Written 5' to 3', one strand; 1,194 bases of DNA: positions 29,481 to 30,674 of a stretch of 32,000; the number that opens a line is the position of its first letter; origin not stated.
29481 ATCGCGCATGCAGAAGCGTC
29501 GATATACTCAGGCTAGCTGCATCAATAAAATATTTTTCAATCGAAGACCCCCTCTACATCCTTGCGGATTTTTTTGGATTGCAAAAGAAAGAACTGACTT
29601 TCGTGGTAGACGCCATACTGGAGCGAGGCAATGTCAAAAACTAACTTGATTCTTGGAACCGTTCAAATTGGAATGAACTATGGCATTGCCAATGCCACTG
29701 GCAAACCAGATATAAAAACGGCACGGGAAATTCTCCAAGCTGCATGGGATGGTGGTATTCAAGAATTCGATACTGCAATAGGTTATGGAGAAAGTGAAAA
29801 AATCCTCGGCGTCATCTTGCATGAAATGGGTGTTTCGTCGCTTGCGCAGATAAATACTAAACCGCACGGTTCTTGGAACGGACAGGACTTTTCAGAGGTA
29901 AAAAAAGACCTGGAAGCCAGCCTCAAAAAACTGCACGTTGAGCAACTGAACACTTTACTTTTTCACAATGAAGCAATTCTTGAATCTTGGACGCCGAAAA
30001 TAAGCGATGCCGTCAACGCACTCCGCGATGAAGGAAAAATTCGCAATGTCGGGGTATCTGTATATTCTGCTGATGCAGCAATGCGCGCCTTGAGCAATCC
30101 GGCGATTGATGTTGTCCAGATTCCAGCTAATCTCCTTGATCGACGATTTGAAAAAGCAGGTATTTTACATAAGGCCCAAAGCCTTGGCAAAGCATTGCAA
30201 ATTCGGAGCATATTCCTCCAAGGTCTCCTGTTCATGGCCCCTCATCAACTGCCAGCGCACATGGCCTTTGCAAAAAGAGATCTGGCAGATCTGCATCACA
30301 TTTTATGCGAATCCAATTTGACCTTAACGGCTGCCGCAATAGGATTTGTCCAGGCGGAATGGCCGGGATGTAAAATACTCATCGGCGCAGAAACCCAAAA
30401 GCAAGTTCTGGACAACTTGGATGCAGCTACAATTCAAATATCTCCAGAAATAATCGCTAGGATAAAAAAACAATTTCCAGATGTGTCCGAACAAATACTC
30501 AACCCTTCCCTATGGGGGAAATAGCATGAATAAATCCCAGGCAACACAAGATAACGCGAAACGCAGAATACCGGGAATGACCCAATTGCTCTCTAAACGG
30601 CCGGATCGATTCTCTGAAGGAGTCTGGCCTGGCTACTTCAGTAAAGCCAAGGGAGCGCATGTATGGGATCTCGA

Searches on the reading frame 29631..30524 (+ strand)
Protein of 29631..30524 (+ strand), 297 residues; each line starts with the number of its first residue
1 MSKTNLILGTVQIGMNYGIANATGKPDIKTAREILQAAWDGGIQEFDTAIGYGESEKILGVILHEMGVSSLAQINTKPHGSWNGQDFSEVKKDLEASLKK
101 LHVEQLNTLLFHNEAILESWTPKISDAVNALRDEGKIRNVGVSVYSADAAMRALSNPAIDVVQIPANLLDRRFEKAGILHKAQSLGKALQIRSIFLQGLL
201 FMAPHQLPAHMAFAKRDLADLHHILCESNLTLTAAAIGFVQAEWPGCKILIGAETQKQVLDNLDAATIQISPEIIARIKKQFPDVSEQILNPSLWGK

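Call 17: find_encoding_contigs(protein=window:29631-30524:+, flank=10000, max_places=10)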
Protein window:29631-30524:+ (297 aa): 5 contigs read that carry it; 5 places shown.
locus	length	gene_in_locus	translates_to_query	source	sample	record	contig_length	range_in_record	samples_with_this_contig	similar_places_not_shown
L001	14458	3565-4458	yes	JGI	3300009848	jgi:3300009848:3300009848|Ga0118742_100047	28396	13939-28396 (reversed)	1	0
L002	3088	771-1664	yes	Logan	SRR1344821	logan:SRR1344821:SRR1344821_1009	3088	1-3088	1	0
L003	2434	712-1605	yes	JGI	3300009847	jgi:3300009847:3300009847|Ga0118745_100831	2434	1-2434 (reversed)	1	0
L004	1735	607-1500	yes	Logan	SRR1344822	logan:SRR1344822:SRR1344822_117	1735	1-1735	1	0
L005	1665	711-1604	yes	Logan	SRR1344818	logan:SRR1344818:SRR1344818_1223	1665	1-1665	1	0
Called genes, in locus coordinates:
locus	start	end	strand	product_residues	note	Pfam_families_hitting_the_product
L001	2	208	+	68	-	?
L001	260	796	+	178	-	-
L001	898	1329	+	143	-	-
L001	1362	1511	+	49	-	-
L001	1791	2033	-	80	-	-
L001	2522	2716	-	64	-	-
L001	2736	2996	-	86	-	PF13340:DUF4096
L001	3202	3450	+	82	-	-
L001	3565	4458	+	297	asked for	PF00248:Aldo_ket_red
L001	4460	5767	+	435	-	PF00202:Aminotran_3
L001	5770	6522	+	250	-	PF02348:CTP_transf_3, PF12804:NTP_transf_3 (weak)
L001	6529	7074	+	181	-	PF13302:Acetyltransf_3, PF00583:Acetyltransf_1, PF13420:Acetyltransf_4, PF13523:Acetyltransf_8 (faint)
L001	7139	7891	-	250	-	-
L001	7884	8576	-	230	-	PF00702:Hydrolase, PF12710:HAD, PF13419:HAD_2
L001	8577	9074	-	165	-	PF13302:Acetyltransf_3, PF13523:Acetyltransf_8, PF00583:Acetyltransf_1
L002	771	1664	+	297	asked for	PF00248:Aldo_ket_red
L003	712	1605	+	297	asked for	PF00248:Aldo_ket_red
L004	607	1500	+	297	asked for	PF00248:Aldo_ket_red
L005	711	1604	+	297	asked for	PF00248:Aldo_ket_red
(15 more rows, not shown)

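Call 79: search_protein_families(library=ncbifam, proteins=[P0153], max_evalue=0.001)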
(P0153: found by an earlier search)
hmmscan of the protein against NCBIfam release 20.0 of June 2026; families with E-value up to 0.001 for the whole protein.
P0153 (475 aa): 0 families
